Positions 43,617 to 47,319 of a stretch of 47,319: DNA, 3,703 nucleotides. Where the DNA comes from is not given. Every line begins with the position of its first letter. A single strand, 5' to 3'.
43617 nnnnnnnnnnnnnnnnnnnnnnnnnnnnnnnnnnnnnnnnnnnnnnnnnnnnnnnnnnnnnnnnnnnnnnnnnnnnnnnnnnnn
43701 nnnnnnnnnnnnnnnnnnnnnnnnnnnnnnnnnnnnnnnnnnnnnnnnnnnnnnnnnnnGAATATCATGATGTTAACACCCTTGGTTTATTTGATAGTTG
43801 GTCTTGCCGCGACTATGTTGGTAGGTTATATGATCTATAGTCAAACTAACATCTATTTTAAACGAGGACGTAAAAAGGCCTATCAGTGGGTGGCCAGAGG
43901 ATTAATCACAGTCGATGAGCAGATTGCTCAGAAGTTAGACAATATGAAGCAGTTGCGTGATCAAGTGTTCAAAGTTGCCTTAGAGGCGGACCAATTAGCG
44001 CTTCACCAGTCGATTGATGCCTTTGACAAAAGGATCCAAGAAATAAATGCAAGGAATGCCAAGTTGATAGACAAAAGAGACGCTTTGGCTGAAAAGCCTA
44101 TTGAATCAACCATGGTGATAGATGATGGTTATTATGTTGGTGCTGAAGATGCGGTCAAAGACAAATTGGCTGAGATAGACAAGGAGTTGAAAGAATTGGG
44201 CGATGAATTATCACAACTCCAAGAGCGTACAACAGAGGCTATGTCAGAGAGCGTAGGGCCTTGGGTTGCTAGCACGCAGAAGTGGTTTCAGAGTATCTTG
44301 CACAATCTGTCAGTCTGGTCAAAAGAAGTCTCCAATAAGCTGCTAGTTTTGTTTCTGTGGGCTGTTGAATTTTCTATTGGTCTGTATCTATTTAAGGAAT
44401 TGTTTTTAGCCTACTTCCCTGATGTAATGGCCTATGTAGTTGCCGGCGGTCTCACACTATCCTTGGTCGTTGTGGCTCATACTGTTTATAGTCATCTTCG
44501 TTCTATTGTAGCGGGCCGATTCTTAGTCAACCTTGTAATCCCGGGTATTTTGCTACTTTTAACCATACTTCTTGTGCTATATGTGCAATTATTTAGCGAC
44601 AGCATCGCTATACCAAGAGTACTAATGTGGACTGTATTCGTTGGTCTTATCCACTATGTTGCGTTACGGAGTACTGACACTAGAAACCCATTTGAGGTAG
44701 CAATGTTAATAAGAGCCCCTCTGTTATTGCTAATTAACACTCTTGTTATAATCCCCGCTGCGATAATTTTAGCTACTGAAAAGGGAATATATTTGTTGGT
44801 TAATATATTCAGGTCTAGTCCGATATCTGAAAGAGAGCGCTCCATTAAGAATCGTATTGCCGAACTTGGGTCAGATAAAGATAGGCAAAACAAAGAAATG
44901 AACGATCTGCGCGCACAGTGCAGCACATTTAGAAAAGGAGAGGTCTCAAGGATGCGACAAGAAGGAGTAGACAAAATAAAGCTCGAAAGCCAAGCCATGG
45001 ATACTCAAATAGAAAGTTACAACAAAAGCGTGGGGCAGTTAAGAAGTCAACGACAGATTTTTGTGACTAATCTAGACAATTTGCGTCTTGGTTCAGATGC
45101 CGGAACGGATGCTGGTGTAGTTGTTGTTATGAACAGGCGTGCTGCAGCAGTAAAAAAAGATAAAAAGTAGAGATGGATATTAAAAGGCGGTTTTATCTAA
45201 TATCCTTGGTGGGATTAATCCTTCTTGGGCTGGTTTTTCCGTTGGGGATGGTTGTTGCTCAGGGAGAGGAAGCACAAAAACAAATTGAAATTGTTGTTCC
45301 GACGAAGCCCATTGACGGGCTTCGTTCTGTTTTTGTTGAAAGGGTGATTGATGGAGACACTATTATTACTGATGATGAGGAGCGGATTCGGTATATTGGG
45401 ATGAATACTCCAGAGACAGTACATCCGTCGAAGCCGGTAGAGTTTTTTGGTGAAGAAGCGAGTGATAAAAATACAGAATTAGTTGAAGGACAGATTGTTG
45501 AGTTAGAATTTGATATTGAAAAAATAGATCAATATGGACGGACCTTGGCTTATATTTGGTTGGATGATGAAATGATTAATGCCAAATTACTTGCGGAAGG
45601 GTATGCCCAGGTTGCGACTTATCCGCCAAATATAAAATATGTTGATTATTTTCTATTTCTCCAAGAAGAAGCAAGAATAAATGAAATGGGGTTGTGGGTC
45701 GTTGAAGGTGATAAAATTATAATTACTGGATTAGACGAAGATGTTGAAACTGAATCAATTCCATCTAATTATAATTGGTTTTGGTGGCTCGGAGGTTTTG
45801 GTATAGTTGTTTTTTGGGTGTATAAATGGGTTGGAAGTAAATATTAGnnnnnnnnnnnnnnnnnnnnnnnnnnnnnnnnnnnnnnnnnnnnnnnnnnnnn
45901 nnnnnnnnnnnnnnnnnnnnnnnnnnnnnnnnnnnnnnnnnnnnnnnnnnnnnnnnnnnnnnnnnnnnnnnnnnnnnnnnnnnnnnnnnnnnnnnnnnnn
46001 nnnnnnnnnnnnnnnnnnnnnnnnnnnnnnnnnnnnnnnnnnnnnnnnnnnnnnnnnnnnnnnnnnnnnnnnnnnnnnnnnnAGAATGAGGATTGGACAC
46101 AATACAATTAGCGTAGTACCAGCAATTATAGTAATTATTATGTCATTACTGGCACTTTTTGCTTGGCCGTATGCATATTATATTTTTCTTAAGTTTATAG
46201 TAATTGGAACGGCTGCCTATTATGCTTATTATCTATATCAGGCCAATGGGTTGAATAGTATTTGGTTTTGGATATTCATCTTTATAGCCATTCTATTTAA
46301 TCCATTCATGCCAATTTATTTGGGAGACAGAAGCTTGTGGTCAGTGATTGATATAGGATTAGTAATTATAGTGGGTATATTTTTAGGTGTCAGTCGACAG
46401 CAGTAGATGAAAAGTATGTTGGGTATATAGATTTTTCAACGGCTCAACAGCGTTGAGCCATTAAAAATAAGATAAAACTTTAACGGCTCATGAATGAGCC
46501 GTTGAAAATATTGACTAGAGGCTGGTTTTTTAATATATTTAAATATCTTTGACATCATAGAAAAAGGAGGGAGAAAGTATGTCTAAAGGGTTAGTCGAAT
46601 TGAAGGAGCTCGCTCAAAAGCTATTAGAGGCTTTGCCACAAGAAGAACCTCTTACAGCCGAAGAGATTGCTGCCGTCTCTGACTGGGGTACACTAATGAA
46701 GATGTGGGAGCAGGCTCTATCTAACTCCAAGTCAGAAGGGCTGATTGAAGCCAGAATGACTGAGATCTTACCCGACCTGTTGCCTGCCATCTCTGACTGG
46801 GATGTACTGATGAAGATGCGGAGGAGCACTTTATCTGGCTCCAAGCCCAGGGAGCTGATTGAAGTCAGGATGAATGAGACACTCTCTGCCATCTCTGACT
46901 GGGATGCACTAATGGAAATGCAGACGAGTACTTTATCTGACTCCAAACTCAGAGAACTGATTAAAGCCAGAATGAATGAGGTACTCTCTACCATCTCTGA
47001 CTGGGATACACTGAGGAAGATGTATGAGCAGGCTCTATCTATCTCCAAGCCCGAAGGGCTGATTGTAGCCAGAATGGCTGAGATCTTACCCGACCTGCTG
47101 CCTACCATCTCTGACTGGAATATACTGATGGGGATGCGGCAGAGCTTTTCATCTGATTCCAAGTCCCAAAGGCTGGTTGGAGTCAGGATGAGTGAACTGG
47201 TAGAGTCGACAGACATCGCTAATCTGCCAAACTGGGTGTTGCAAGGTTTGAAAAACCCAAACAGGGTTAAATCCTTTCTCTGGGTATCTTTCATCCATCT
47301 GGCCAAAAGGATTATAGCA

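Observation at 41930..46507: Cassette bracketed by a duplicated double-hairpin module: candidate undescribed membrane vWA / coiled-coil / nuclease system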

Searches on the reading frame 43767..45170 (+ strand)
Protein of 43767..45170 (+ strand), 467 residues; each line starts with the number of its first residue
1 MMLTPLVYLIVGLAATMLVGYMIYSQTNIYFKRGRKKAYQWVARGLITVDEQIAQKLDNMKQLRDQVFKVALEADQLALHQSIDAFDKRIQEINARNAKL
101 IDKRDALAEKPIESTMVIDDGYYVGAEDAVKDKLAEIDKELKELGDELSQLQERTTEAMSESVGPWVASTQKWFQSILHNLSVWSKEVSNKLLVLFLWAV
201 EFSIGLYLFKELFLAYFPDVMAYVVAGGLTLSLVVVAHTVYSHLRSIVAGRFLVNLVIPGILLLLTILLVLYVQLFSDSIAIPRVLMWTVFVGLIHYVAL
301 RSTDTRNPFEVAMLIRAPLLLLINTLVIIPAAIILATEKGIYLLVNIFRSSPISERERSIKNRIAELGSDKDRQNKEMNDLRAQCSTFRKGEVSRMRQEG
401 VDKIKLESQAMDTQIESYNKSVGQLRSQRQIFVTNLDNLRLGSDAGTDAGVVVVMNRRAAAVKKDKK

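Call 12: search_protein_families(library=padloc, proteins=[window:43767-45170:+], max_evalue=0.1)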
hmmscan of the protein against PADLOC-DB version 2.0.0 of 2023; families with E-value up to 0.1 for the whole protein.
window:43767-45170:+ (467 aa): 5 families
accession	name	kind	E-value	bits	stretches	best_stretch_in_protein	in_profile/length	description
PDLC04079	SIR2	-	0.01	12.4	1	77-161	75-159/430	-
PDLC00519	JetC1|JetC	-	0.024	10.8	1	38-159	610-730/1097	DUF3584 domain; MukB-like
PDLC03860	LmuB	-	0.03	10.9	1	368-435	184-251/565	-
PDLC03863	LmuB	-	0.048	10.3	1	70-160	202-262/610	-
PDLC03865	LmuB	-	0.098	8.8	0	54-153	374-481/1007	-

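Call 14: search_protein_families(library=pfam, proteins=[window:43767-45170:+], max_evalue=0.1)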
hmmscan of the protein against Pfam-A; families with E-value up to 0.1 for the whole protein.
window:43767-45170:+ (467 aa): 4 families
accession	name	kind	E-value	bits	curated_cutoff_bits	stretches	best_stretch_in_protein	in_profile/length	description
PF03961.19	FapA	-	0.0054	16.8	31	0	69-158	144-229/272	Flagellar Assembly Protein A beta solenoid domain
PF17078.10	SHE3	-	0.011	15.9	30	0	371-430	128-186/228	SWI5-dependent HO expression protein 3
PF01497.23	Peripla_BP_2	-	0.031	14.1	27.5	1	123-182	105-166/235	Periplasmic binding protein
PF18904.5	DUF5660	-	0.095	13.3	24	1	127-188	3-65/109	Domain of unknown function (DUF5660)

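Call 15: search_protein_families(library=ncbifam, proteins=[window:43767-45170:+], max_evalue=0.1)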
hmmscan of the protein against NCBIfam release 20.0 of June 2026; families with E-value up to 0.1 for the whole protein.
window:43767-45170:+ (467 aa): 1 family
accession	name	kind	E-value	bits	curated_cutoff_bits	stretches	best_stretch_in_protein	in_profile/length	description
TIGR04211.1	SH3_and_anchor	equivalog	0.0024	17.5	65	0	123-161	57-95/198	TIGR04211 family SH3 domain-containing protein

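Call 17: find_homologous_proteins(query=window:43767-45170:+)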
Query window:43767-45170:+ (467 aa): 2 proteins with E <= 0.001 among 8000 candidates.
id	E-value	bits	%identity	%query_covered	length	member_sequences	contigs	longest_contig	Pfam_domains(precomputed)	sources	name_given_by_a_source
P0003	1.7e-296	1001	100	100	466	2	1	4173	-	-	-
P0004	7.8e-151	521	53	98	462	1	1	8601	-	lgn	-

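Call 25: search_solved_structures(query=A2, max_evalue=10)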
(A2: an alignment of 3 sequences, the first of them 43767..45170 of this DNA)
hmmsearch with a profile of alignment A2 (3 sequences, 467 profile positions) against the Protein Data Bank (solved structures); distinct sequences matched with E-value up to 10: 9.
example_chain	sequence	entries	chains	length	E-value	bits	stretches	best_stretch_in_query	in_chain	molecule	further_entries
9s0w_B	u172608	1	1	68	0.29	13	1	128-187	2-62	DBL3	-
6gsi_I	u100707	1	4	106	0.37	12.6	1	382-424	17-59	VP2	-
1wpa_A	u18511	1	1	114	0.85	11.4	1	128-163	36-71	Occludin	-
3g7c_A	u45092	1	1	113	0.91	11.3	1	128-162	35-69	Occludin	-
3r4h_A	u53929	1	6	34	1.3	10.8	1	128-153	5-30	coiled coil helix CC-Tet-phi22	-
9ukm_I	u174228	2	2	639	1.3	10.8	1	29-139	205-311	Defense against restriction protein A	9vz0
9fqr_G1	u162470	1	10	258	3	9.6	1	358-401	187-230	Axonemal dynein light intermediate polypeptide 1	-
8j07_e0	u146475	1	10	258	5.4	8.8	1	358-401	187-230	Axonemal dynein light intermediate polypeptide 1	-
6bjc_T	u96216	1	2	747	9.2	8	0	356-404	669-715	Targeting protein for Xklp2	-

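Call 28: find_related_loci(query=A2, collection=viral_contigs, flank=8000)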
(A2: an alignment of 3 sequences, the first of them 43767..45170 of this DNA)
Query A2 (467 aa) in viral_contigs; peptide patterns used: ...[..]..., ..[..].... (x = any residue, [..] = any of these).
137 stretches matched a pattern, but none encodes a relative of the query by tblastn (E <= 1e-3).

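Call 64: search_protein_families(library=pfam, alignment_id=A5, max_evalue=0.1)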
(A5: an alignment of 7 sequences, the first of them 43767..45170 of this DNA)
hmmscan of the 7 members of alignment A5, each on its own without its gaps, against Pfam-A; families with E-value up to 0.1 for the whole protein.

A. member 1, window:43767-45170:+ (467 aa): 4 families
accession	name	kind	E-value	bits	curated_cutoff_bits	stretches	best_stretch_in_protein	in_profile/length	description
PF03961.19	FapA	-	0.0054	16.8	31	0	69-158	144-229/272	Flagellar Assembly Protein A beta solenoid domain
PF17078.10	SHE3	-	0.011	15.9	30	0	371-430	128-186/228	SWI5-dependent HO expression protein 3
PF01497.23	Peripla_BP_2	-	0.031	14.1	27.5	1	123-182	105-166/235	Periplasmic binding protein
PF18904.5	DUF5660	-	0.095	13.3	24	1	127-188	3-65/109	Domain of unknown function (DUF5660)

B. families by the number of members that match (of 7 scanned): 15 families
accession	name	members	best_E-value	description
PF03961.19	FapA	2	0.0054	Flagellar Assembly Protein A beta solenoid domain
PF07234.17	Babuvirus_MP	1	0.0014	Movement and RNA silencing protein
PF08946.15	Osmo_CC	1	0.0037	Osmosensory transporter coiled coil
PF17078.10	SHE3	1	0.011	SWI5-dependent HO expression protein 3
PF20570.3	DUF6779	1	0.011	Domain of unknown function (DUF6779)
PF08702.15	Fib_alpha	1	0.011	Fibrinogen alpha/beta chain family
PF14244.12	Retrotran_gag_3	1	0.012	gag-polypeptide of LTR copia-type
PF14362.11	DUF4407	1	0.025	Domain of unknown function (DUF4407)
PF25402.1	PH_28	1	0.03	Kinetoplastid PH-like domain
PF01497.23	Peripla_BP_2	1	0.031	Periplasmic binding protein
PF14818.11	SOGA1-2-like_CC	1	0.033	SOGA 1/2-like, coiled-coil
PF10693.14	DUF2499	1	0.057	Protein of unknown function (DUF2499)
PF02732.21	ERCC4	1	0.061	ERCC4 domain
PF21796.3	Cac1_C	1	0.066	Chromatin assembly factor 1 subunit Cac1, C-terminal domain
PF18904.5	DUF5660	1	0.095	Domain of unknown function (DUF5660)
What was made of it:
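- On DUF4407 - protein Y: Only one of 7 Y homologues gives PF14362, at E = 0.025 (call 64).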

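Call 65: find_homologous_proteins(query=A5, max_evalue=0.001)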
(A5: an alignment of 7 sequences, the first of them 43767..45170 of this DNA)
Query A5 (7 sequences) (467 aa, profile of the alignment): 3 proteins with E <= 0.001 among 8000 candidates.
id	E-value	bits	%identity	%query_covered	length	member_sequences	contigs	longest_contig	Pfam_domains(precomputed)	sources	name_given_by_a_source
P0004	8.0e-184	630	53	98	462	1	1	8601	-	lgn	-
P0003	1.1e-179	616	100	100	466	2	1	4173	-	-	-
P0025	7.9e-126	439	20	29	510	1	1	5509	-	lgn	-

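Call 72: search_protein_families(library=phrogs, proteins=[window:43767-45170:+], max_evalue=0.01)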
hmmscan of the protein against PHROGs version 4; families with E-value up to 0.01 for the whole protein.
window:43767-45170:+ (467 aa): 2 families
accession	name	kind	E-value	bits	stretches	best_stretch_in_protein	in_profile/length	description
phrog_21676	-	unknown function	0.0078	17.4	0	403-437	10-44/102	-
phrog_6631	-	unknown function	0.0079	16.7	1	328-432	10-113/251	-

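Call 93: search_dna_similar(query=window:43767-45170:+, collection=phages, mode=protein, max_evalue=0.001, max_rows=10)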
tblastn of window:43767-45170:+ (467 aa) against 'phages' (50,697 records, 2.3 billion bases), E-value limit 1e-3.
No match.

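Call 99: search_solved_structures(query=A5, max_evalue=5)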
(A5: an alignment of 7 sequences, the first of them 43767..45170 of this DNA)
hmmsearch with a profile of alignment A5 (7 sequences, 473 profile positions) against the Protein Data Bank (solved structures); distinct sequences matched with E-value up to 5: 38.
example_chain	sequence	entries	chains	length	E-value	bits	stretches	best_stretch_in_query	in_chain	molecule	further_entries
6ec0_A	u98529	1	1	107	0.022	16.7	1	63-155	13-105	Keratin 1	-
6e2j_A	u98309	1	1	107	0.037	15.9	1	72-155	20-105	Keratin, type II cytoskeletal 1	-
7qhm_E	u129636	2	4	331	0.05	15.5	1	295-350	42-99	Cytochrome c oxidase subunit 2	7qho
7q21_G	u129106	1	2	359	0.057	15.3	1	295-350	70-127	Cytochrome c oxidase subunit 2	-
6wti_D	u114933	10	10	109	0.066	15.1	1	263-351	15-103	Cytochrome o ubiquinol oxidase, subunit IV | Cytochrome bo(3) ubiquinol oxidase subunit 4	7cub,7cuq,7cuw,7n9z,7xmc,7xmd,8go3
5cjs_D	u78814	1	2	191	0.15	13.9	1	337-425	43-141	Designed influenza hemagglutinin stem #4454, HA2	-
7p47_B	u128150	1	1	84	0.16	13.9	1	85-162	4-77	Structural maintenance of chromosomes protein 5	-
2qa7_A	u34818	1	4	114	0.2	13.5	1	350-448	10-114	Huntingtin-interacting protein 1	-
9ukm_I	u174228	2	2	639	0.37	12.6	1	31-113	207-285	Defense against restriction protein A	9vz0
3i00_A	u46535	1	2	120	0.44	12.4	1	350-442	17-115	Huntingtin-interacting protein 1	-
2l5g_B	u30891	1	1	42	0.51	12.2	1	77-112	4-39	Putative uncharacterized protein NCOR2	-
4r14_A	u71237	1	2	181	0.53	12.2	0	107-139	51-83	COP9 signalosome complex subunit 6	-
4qft_A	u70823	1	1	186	0.65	11.9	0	107-139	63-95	COP9 signalosome complex subunit 6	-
5kym_A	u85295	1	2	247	0.76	11.6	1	8-54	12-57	1-acyl-sn-glycerol-3-phosphate acyltransferase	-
2d3e_A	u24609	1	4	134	0.84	11.5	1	362-450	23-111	General control protein GCN4 and Tropomyosin 1 alpha chain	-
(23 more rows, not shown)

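Call 100: search_protein_families(library=padloc, alignment_id=A5, max_evalue=0.01)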
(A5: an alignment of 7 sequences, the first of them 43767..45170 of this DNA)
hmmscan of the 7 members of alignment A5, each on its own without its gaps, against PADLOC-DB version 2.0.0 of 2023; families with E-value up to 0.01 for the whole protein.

A. member 1, window:43767-45170:+ (467 aa): 0 families

B. families by the number of members that match (of 7 scanned): 14 families
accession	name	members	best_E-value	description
PDLC00519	JetC1|JetC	3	0.00014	DUF3584 domain; MukB-like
PDLC03865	LmuB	3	0.00057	-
PDLC03859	LmuB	2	8.4e-06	-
PDLC03841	LeoBC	2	2.9e-05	-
PDLC03976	PD-Lambda-1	2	0.0004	-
PDLC00254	LmuB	2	0.00062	AAA ATPase domain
PDLC00647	ZorA3|ZorA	1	1.2e-07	MotA/ExbB/TolQ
PDLC03812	RTasRmuC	1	7.6e-06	DRT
PDLC04526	PDC-M22B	1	0.00017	-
PDLC04894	PDC-S06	1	0.0016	-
PDLC02740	PbeC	1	0.002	PbeC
PDLC00507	JetC1|JetC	1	0.0024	DUF3584 domain; MukB-like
PDLC00706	Effector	1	0.0044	2TM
PDLC03863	LmuB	1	0.0047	-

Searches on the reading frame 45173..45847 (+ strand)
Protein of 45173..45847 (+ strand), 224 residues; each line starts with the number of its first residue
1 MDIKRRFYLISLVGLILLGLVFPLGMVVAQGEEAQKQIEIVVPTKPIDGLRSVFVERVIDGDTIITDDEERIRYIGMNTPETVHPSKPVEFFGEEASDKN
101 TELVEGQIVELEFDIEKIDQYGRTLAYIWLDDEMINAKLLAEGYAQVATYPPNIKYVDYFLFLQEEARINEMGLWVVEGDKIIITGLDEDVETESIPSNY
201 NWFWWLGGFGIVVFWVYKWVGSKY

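Call 12: search_protein_families(library=padloc, proteins=[window:45173-45847:+], max_evalue=0.1)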
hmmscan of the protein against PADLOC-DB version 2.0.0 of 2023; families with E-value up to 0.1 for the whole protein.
window:45173-45847:+ (224 aa): 1 family
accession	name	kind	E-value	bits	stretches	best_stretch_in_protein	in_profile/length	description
PDLC01096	C3a212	-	5.8e-31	105.7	1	46-192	41-193/279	SNc+LTD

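Call 14: search_protein_families(library=pfam, proteins=[window:45173-45847:+], max_evalue=0.1)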
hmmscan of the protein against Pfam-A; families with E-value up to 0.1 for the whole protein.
window:45173-45847:+ (224 aa): 1 family
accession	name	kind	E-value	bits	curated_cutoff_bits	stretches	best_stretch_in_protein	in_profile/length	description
PF00565.23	SNase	-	2e-23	83.3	21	1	71-175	1-105/107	Staphylococcal nuclease homologue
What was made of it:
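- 45173..45847 (+): Secreted or surface-anchored staphylococcal-nuclease-family thermonuclease (signal peptide, SNase domain 71-175, aromatic C-terminal anchor). The Ca ligand D40 is N here. PF00565 E = 2e-23 (call 14).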

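Call 15: search_protein_families(library=ncbifam, proteins=[window:45173-45847:+], max_evalue=0.1)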
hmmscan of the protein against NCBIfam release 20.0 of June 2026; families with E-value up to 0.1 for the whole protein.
window:45173-45847:+ (224 aa): 2 families
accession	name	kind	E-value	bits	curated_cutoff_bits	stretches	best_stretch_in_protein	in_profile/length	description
NF047694.1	TnucaseNucIStaph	equivalog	5.3e-38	130.2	250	1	50-175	44-174/175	thermonuclease NucI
NF047969.1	CaNuclEcnA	equivalog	9e-18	64.7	180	2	90-177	63-150/151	calcium-activated nuclease EcnA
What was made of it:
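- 45173..45847 (+): NucI-like E = 5e-38, below the equivalog cut-off (call 15).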

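Call 72: search_protein_families(library=phrogs, proteins=[window:45173-45847:+], max_evalue=0.01)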
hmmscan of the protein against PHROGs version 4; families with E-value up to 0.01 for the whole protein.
window:45173-45847:+ (224 aa): 3 families
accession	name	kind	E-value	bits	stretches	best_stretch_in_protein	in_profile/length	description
phrog_20876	-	DNA, RNA and nucleotide metabolism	6.5e-37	128.4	1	49-180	164-304/395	nuclease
phrog_452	-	DNA, RNA and nucleotide metabolism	6.1e-13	50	1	54-146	72-175/201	endonuclease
phrog_18798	-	unknown function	1e-05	26.8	1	54-145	8-101/124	-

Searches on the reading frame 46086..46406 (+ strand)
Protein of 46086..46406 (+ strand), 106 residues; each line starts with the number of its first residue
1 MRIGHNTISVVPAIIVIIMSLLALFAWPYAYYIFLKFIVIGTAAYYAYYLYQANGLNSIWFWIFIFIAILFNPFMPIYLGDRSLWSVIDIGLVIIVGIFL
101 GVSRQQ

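Call 12: search_protein_families(library=padloc, proteins=[window:46086-46406:+], max_evalue=0.1)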
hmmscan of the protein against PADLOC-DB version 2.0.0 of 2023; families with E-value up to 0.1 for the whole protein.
window:46086-46406:+ (106 aa): 0 families

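Call 14: search_protein_families(library=pfam, proteins=[window:46086-46406:+], max_evalue=0.1)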
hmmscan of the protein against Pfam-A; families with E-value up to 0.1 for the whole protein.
window:46086-46406:+ (106 aa): 1 family
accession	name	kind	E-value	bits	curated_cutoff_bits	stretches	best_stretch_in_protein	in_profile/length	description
PF20619.3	DUF6804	-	3e-21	75.8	27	1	10-98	4-88/91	Family of unknown function (DUF6804)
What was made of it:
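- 46086..46406 (+): 106-aa DUF6804 membrane protein. PF20619 E = 3e-21 (call 14).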

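Call 15: search_protein_families(library=ncbifam, proteins=[window:46086-46406:+], max_evalue=0.1)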
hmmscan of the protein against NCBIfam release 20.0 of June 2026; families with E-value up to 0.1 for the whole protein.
window:46086-46406:+ (106 aa): 0 families

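Call 72: search_protein_families(library=phrogs, proteins=[window:46086-46406:+], max_evalue=0.01)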
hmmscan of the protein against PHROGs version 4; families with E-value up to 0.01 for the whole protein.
window:46086-46406:+ (106 aa): 0 families

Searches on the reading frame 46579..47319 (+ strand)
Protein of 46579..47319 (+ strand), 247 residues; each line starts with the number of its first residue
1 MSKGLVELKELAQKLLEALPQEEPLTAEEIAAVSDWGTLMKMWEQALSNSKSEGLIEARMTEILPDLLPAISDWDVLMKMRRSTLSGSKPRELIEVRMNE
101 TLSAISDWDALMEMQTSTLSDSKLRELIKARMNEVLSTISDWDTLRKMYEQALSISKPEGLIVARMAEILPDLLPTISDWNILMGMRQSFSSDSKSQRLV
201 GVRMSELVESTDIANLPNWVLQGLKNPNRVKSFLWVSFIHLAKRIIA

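Call 14: search_protein_families(library=pfam, proteins=[window:46579-47319:+], max_evalue=0.1)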
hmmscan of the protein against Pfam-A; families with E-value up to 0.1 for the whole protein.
window:46579-47319:+ (247 aa): 6 families
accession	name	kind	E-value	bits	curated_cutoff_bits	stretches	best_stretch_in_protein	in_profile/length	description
PF12510.13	Smoothelin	-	1.3e-05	25.4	23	0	24-46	8-30/50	Smoothelin cytoskeleton protein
PF13203.12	DUF2201_N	-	0.00016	21.8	23.2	0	38-81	192-235/271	Putative metallopeptidase domain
PF02438.21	Adeno_100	-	0.0039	15.9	25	0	105-174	324-392/593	Late 100kD protein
PF12317.13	IFT46_B_C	-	0.011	15.9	22.2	1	57-126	34-99/211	Intraflagellar transport complex B protein 46 C terminal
PF08617.15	CGI-121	-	0.019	15.4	25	0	121-167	103-156/159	Kinase binding protein CGI-121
PF10735.14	DUF2526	-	0.049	14.4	25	0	121-146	12-37/77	Protein of unknown function (DUF2526)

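Call 15: search_protein_families(library=ncbifam, proteins=[window:46579-47319:+], max_evalue=0.1)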
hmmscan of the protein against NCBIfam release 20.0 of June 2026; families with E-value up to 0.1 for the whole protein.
window:46579-47319:+ (247 aa): 1 family
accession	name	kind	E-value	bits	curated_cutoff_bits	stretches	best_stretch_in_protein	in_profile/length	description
NF041419.1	CC_star_Cory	equivalog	0.0067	16.4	80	0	151-189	37-72/80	cory-CC-star protein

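Call 72: search_protein_families(library=phrogs, proteins=[window:46579-47319:+], max_evalue=0.01)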
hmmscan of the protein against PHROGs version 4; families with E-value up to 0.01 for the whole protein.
window:46579-47319:+ (247 aa): 1 family
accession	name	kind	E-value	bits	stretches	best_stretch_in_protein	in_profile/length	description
phrog_34256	-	unknown function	0.0003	21.9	0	80-109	8-37/84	-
